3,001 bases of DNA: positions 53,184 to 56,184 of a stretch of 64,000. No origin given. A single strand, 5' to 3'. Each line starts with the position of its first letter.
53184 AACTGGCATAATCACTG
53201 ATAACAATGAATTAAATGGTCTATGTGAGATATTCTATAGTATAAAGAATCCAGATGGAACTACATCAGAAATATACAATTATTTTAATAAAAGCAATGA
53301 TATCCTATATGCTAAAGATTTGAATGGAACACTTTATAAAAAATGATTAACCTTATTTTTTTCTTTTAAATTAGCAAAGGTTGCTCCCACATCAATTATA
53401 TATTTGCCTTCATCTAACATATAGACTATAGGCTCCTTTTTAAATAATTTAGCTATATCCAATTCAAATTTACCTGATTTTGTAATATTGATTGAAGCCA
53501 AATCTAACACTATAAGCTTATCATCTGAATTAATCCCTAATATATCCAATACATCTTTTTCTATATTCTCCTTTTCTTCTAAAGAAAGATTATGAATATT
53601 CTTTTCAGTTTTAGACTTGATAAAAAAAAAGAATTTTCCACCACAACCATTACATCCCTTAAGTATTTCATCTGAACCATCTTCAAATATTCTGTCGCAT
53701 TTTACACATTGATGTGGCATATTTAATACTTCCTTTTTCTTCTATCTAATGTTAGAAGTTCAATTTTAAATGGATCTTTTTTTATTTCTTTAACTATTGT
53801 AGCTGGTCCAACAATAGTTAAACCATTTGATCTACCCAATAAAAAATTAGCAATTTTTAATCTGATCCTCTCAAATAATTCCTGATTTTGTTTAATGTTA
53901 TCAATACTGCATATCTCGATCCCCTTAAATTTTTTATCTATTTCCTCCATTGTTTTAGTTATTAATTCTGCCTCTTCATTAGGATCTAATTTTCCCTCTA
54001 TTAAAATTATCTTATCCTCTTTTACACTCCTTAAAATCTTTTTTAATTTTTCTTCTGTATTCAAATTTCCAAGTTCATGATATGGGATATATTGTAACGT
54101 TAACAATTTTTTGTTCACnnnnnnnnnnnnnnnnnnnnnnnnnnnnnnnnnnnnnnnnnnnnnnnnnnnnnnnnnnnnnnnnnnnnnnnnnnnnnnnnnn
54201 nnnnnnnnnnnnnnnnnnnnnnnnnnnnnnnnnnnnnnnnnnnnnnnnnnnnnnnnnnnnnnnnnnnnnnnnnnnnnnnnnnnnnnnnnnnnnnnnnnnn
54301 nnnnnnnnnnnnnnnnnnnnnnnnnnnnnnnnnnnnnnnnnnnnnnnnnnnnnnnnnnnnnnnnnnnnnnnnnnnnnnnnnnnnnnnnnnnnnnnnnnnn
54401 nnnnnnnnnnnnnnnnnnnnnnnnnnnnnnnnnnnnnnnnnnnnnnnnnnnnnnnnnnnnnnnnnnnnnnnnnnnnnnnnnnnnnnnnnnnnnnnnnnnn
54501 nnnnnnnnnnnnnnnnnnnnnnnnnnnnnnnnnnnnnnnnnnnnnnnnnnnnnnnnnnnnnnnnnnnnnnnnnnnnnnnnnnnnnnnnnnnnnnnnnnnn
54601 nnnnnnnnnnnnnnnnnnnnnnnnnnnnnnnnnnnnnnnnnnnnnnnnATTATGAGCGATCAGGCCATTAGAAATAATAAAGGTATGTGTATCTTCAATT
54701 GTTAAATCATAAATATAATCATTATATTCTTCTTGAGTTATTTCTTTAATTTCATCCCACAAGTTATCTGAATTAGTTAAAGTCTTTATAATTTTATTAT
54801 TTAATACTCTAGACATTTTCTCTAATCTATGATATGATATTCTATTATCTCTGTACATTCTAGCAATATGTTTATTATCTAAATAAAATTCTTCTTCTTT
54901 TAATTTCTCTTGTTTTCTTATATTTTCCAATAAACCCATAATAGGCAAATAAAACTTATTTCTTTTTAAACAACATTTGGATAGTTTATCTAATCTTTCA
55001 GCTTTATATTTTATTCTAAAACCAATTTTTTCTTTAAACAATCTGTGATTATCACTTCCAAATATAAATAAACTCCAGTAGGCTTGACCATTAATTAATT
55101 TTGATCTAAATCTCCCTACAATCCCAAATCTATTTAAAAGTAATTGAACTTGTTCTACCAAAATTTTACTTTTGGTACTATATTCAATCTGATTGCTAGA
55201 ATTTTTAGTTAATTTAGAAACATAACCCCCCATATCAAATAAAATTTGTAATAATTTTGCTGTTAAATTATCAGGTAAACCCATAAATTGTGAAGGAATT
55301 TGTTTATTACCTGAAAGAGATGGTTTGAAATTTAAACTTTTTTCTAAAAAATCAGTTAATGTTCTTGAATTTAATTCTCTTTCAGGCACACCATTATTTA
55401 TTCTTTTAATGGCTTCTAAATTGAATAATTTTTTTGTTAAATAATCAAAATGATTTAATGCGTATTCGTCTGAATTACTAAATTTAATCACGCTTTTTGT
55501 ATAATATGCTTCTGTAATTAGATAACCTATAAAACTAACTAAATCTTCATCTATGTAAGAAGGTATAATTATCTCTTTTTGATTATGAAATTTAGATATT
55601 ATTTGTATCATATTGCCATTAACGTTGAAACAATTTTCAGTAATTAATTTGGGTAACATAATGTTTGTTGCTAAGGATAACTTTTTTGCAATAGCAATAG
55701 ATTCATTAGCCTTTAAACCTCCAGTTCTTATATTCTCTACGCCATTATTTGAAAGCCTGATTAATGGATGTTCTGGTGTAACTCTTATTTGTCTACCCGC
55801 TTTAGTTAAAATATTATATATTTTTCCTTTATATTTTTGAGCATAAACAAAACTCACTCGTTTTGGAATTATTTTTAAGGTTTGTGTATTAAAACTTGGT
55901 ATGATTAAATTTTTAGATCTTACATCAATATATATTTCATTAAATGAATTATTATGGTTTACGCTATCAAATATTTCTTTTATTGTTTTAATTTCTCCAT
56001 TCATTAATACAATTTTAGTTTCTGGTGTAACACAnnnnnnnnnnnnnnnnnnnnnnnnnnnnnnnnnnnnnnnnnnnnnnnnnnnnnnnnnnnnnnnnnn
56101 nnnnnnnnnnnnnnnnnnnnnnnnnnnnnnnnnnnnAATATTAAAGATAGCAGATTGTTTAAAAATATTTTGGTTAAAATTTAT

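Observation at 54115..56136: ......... intein splitting the P-loop of a small GTPase in a conserved three-gene operon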

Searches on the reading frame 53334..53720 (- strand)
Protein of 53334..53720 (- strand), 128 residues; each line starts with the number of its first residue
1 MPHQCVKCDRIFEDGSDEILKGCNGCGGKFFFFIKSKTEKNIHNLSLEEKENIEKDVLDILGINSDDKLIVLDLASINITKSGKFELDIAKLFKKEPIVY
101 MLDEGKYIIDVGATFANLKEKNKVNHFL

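Call 4: search_protein_families(library=pfam, max_evalue=0.01, proteins=[window:53334-53720:-])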
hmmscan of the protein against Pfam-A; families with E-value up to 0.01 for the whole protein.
window:53334-53720:- (128 aa): 1 family
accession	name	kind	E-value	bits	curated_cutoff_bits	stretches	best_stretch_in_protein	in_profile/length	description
PF09845.14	OapC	-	2.1e-22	80.3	23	1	2-115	1-131/133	Origin-associated protein OapC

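Call 5: search_protein_families(library=ncbifam, max_evalue=0.01, proteins=[window:53334-53720:-])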
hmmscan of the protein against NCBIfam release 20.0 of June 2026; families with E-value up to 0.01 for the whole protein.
window:53334-53720:- (128 aa): 0 families

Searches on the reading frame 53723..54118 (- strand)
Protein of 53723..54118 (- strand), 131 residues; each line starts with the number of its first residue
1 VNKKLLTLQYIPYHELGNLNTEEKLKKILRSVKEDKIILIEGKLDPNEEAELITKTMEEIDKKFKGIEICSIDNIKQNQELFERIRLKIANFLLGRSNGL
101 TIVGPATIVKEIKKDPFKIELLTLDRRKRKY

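Call 4: search_protein_families(library=pfam, max_evalue=0.01, proteins=[window:53723-54118:-])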
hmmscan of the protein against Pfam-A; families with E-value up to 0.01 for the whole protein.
window:53723-54118:- (131 aa): 1 family
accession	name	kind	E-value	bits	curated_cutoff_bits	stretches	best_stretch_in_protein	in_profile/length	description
PF09846.14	OapB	-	6.9e-20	71.4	27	1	17-119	2-99/104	Origin-associated protein OapB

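Call 5: search_protein_families(library=ncbifam, max_evalue=0.01, proteins=[window:53723-54118:-])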
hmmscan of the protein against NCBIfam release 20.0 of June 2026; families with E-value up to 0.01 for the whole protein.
window:53723-54118:- (131 aa): 2 families
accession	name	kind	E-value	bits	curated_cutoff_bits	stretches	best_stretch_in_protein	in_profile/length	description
NF052627.1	SrfE_fam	equivalog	0.0057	15.5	610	1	25-120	347-436/470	SrfE family effector protein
TIGR00092.1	TIGR00092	equivalog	0.007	15.5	279.2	1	17-74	93-155/368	redox-regulated ATPase YchF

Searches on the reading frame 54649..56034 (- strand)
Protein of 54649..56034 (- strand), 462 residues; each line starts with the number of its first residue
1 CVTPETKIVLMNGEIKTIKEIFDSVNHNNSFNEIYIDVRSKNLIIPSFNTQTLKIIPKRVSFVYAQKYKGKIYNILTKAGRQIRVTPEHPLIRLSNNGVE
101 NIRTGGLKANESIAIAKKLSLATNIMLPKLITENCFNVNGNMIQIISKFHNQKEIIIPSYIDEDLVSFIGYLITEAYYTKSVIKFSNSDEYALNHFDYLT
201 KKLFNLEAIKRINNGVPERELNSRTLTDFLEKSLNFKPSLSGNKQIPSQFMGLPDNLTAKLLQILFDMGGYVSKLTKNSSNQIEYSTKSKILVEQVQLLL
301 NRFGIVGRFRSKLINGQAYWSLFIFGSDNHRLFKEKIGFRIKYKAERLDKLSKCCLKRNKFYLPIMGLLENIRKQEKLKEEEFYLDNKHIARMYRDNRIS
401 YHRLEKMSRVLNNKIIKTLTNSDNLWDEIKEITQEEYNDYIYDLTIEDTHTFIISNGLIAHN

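Call 11: search_solved_structures(query=window:54649-56034:-, max_evalue=0.001, show_alignments=2)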
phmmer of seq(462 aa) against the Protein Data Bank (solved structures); distinct sequences matched with E-value up to 0.001: 18.
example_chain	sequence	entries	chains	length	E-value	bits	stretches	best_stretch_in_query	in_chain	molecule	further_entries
2cw7_A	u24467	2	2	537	1.3e-19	73.6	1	39-123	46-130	Endonuclease PI-PkoII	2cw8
7qss_A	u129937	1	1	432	1.7e-18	69.9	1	54-456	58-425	V-type ATP synthase alpha chain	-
7qsu_A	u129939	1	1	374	2.8e-18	69.2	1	53-337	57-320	V-ATPase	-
2jmz_A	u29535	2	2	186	4.9e-13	51.9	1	20-117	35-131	Hypothetical protein MJ0781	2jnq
6rpp_A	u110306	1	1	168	3.5e-10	42.5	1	3-120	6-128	Cell division control protein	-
6rpq_A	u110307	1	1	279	5.7e-10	41.8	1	42-117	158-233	Ubiquitin-like protein SMT3,1108aa long hypothetical cell division control protein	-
4e2u_A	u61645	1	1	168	6.4e-10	41.6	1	415-462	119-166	Pho radA intein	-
2lqm_A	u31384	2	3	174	6.9e-10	41.5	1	422-462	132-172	Pho radA intein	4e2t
5o9j_A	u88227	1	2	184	3.8e-09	39.1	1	7-131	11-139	Transcription initiation factor IIB,Transcription initiation factor IIB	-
5o9i_A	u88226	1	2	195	4.7e-08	35.5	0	7-128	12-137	Transcription initiation factor IIB,Transcription initiation factor IIB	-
1dq3_A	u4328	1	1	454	1.3e-07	34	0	243-420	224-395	ENDONUCLEASE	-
7qst_A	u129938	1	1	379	6.5e-07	31.7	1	48-258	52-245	V-type ATP synthase subunit A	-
1mi8_A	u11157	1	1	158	1.1e-06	30.9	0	402-461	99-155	DnaB intein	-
6frg_A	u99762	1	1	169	1.7e-05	27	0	41-128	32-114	Replicative DNA helicase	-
6frh_A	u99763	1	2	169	1.7e-05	27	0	41-128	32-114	Replicative DNA helicase,Replicative DNA helicase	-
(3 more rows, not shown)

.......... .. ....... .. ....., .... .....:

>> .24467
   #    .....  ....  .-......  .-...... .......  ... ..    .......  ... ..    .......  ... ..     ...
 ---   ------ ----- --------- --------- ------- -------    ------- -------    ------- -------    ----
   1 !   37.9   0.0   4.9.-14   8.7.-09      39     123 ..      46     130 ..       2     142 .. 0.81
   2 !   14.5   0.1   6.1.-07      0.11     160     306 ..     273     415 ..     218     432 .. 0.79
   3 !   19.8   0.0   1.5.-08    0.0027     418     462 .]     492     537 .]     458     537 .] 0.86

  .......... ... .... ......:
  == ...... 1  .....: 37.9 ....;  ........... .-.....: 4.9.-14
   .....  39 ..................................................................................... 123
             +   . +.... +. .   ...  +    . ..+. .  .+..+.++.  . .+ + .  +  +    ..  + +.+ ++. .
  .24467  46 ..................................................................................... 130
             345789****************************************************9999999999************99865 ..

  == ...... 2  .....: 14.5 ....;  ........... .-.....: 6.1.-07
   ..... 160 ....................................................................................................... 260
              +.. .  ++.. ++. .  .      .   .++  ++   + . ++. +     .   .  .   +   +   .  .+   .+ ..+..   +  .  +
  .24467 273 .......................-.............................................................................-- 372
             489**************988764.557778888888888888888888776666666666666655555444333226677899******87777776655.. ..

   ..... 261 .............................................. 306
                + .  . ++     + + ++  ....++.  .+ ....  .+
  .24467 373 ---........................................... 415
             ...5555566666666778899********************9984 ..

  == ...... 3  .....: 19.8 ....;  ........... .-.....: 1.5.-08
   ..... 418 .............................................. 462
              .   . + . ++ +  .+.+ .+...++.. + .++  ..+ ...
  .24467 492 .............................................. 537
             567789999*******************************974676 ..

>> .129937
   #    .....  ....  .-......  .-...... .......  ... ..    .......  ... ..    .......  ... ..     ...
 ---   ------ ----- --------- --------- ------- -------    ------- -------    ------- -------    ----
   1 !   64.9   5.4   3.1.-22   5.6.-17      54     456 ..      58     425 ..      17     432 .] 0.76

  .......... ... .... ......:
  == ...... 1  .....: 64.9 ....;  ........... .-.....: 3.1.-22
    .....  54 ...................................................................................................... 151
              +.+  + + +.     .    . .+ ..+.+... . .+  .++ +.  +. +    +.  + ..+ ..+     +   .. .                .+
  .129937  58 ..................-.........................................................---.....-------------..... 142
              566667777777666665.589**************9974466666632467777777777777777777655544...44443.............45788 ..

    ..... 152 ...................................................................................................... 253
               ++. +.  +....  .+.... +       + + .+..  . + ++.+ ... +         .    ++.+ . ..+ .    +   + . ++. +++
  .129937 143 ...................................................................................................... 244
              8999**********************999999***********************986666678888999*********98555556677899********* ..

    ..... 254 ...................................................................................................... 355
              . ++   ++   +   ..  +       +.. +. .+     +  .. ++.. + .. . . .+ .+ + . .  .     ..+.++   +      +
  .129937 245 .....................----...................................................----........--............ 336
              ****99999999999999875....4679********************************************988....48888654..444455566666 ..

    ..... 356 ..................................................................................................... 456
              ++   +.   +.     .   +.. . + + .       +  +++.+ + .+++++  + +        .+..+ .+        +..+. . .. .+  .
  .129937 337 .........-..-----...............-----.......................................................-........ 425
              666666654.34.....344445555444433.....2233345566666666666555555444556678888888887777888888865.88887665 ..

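Call 36: find_related_loci(query=A3, collection=genome_contigs, flank=4000)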
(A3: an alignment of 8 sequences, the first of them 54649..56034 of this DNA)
Query A3 (462 aa) in genome_contigs; peptide patterns used: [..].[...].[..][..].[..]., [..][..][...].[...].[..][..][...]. (x = any residue, [..] = any of these).
220 stretches matched a pattern; 152 encode a relative of the query (tblastn E <= 1e-3); the best 80 are kept; 80 distinct loci.
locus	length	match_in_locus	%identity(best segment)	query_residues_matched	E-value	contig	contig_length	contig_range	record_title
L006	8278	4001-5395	55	1-462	7e-178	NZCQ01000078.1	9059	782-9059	MAG: Candidatus Pacearchaeota archaeon isolate ARS1180 MHASMcontig_682312, whole genome shotgun sequence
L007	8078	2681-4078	58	1-462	2e-177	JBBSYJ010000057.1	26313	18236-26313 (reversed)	MAG: Nanoarchaeota archaeon isolate H32-bin101_1 H32_bin101_1_000000000057, whole genome shotgun sequence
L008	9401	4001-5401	54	1-462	3e-172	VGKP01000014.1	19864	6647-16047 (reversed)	MAG: Candidatus Pacearchaeota archaeon isolate K_Offshore_120m_m2_023 K_Offshore_120m_m2_023_Ga0194131_10004867, whole g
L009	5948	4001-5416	56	1-462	1e-167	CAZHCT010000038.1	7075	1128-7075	MAG TPA_asm: Candidatus Woesearchaeota archaeon isolate SRP269290_co3_784 genome assembly, contig: NODE_15129_length_707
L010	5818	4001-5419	54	1-462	7e-161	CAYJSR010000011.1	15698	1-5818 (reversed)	MAG TPA_asm: Candidatus Woesearchaeota archaeon isolate ERP125453_co1_330 genome assembly, contig: NODE_3874_length_1569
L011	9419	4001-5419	52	1-462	2e-157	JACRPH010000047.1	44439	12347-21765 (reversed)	MAG: Candidatus Woesearchaeota archaeon isolate NC_groundwater_1982_Pr3_S-0.2um_39_12 scaffold_317603, whole genome shot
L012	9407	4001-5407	51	1-462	1e-152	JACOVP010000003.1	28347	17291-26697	MAG: Candidatus Woesearchaeota archaeon isolate NC_groundwater_103_Ag_S-0.1um_41_78 S_p1_S3_170907_scaffold_164736, whol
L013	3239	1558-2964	49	1-462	2e-151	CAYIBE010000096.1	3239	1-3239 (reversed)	MAG TPA_asm: Candidatus Woesearchaeota archaeon isolate ERP119705_co1_791 genome assembly, contig: NODE_62301_length_323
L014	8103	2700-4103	49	1-462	2e-143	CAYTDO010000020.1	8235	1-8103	MAG TPA_asm: uncultured Methanosarcinales archaeon isolate binchicken_co203_461 genome assembly, contig: k141_2627360, w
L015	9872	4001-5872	33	1-462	2e-67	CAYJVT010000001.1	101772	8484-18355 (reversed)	MAG TPA_asm: uncultured archaeon isolate ERP125453_co1_377 genome assembly, contig: NODE_100_length_101772_cov_16.990100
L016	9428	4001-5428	34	1-462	6e-65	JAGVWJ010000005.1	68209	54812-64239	Candidatus Micrarchaeota archaeon isolate RIFCSPLOWO2_12_FULL_37_11 rifcsplowo2_12_scaffold_1274, whole genome shotgun s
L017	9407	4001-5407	34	1-462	2e-63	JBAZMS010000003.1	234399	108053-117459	MAG: Candidatus Micrarchaeia archaeon isolate SO_2017_LW4_49 scaffold_152_c1_LW137-91_2017, whole genome shotgun sequenc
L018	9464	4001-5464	30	1-462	1e-60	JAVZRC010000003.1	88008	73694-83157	MAG: Candidatus Micrarchaeia archaeon isolate DRTY-7_201803_bins_59 DRTY-7_201803_bins_59_scaffold_3, whole genome shotg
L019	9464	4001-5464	30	1-462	1e-60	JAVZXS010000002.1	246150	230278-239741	MAG: Candidatus Micrarchaeia archaeon isolate JZ-3_201705_bins_117 JZ-3_201705_bins_117_scaffold_2, whole genome shotgun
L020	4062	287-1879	27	1-462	6e-42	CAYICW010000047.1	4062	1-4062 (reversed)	MAG TPA_asm: Candidatus Woesearchaeota archaeon isolate ERP119705_co1_234 genome assembly, contig: NODE_42264_length_406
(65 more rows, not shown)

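Call 58: search_dna_similar(query=window:54649-56034:-, collection=phages, mode=protein, max_evalue=0.001, max_rows=15)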
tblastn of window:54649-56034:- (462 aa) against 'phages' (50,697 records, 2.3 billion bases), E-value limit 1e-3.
Records with a match: 29; places in all: 30; records where one place covers at least 80% of the query: 10.
Best place of each record, by identity: <60% 29.
By first word of the organism name: Staphylococcus 17; Bacillus 6; Escherichia 2; Psychrobacillus 1; Klebsiella 1; Silviavirus 1; Bacteroides 1.
By host as written in the record: Staphylococcus aureus 8; - 6; Staphylococcus aureus (phage propagation strain 47) 4; Bacillus megaterium 2; Psychrobacillus psychrodurans 1; Klebsiella pneumoniae 4727 1; Escherichia coli str. K-12 substr. MG1655 1; Bacillus subtilis subsp. subtilis str. 168 1; and 5 more.
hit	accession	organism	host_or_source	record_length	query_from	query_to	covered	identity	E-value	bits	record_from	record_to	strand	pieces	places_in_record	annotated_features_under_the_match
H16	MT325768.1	Psychrobacillus phage Perkons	Psychrobacillus psychrodurans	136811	1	462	100%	26.2%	2e-21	103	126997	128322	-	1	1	terminase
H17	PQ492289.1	Klebsiella phage vB_KpnS_p4727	Klebsiella pneumoniae 4727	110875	1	462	100%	22.8%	1e-12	76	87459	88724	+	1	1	record has no annotation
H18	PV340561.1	Escherichia phage PhiR41_1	Escherichia coli str. K-12 substr. ...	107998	1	462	100%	22.8%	3e-13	78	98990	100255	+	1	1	hypothetical protein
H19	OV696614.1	Escherichia phage Cyrano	-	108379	1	462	100%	22.8%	4e-13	78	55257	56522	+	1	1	RecA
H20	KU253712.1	Bacillus phage Eldridge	Bacillus megaterium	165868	1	462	100%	22.5%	1e-5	54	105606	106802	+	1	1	DNA polymerase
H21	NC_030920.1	Bacillus phage Eldridge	Bacillus megaterium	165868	1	462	100%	22.5%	1e-5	54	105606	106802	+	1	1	DNA polymerase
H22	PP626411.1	Bacillus phage fHSPT3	Bacillus subtilis subsp. subtilis str. ...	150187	1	462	100%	22.1%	5e-9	65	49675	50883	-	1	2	hypothetical protein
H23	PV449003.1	Bacillus phage vB_BceH_LBC2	Bacillus cereus NCCP 14796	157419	36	462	92%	23.5%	1e-13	79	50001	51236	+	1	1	DNA helicase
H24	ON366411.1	Bacillus phage vB_BceH_LY2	Bacillus cereus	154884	36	462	92%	23.3%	1e-12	76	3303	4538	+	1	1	ATP-dependent helicase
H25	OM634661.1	Bacillus phage vB_BauM_KLEB27-3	Bacillus australimaris sKR4M-27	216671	60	462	87%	20.9%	8e-6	55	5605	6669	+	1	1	terminase large subunit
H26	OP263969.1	Staphylococcus phage Koomba-kaat_1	Staphylococcus aureus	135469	151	384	51%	26.4%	2e-7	60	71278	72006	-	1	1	DNA polymerase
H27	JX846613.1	Staphylococcus phage vB_SauM_Romulus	Staphylococcus aureus (phage ...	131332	151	384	51%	26.4%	5e-4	49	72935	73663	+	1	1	promoter | similar to DNA polymerase | putative intein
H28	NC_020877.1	Staphylococcus phage vB_SauM_Romulus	Staphylococcus aureus (phage ...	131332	151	384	51%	26.4%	5e-4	49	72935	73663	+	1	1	promoter | similar to DNA polymerase | putative intein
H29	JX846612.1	Staphylococcus phage vB_SauM_Remus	Staphylococcus aureus (phage ...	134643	151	384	51%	26.4%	5e-4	49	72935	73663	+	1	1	similar to DNA polymerase | putative intein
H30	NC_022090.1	Staphylococcus phage vB_SauM_Remus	Staphylococcus aureus (phage ...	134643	151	384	51%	26.4%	5e-4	49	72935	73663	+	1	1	similar to DNA polymerase | putative intein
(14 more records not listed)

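Call 59: find_related_loci(query=A3, collection=viral_contigs, flank=3000)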
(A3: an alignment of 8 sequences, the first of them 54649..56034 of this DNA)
Query A3 (462 aa) in viral_contigs; peptide patterns used: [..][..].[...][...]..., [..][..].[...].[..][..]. (x = any residue, [..] = any of these).
600 stretches matched a pattern (row limit reached: there are more); 30 encode a relative of the query (tblastn E <= 1e-3); 30 distinct loci.
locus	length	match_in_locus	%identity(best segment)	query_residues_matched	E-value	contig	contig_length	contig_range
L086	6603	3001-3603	28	152-350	2e-15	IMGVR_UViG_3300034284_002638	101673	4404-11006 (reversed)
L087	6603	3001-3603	28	152-350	2e-15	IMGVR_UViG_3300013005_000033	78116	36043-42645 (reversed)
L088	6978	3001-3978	25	164-462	3e-15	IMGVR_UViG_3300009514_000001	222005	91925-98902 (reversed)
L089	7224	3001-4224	21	1-462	4e-13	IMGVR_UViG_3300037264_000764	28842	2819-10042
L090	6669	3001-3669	27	241-462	1e-9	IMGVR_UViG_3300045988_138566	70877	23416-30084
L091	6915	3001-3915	24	149-462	5e-9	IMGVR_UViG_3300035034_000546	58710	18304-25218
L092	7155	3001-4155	23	1-462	2e-8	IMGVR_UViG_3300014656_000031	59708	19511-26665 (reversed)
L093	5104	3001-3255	34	1-96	8e-8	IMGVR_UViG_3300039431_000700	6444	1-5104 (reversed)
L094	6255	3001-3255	34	1-96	8e-8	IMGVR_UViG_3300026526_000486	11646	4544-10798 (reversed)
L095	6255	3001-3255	34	1-96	8e-8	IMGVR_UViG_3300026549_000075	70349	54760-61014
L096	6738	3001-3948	21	75-462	1e-7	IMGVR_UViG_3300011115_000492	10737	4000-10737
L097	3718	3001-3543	25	221-462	2e-7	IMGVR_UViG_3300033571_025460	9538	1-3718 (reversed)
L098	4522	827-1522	24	241-462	2e-7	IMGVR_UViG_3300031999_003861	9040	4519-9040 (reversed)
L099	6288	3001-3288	31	363-462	2e-7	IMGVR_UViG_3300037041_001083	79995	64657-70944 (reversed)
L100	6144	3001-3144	50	414-460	2e-7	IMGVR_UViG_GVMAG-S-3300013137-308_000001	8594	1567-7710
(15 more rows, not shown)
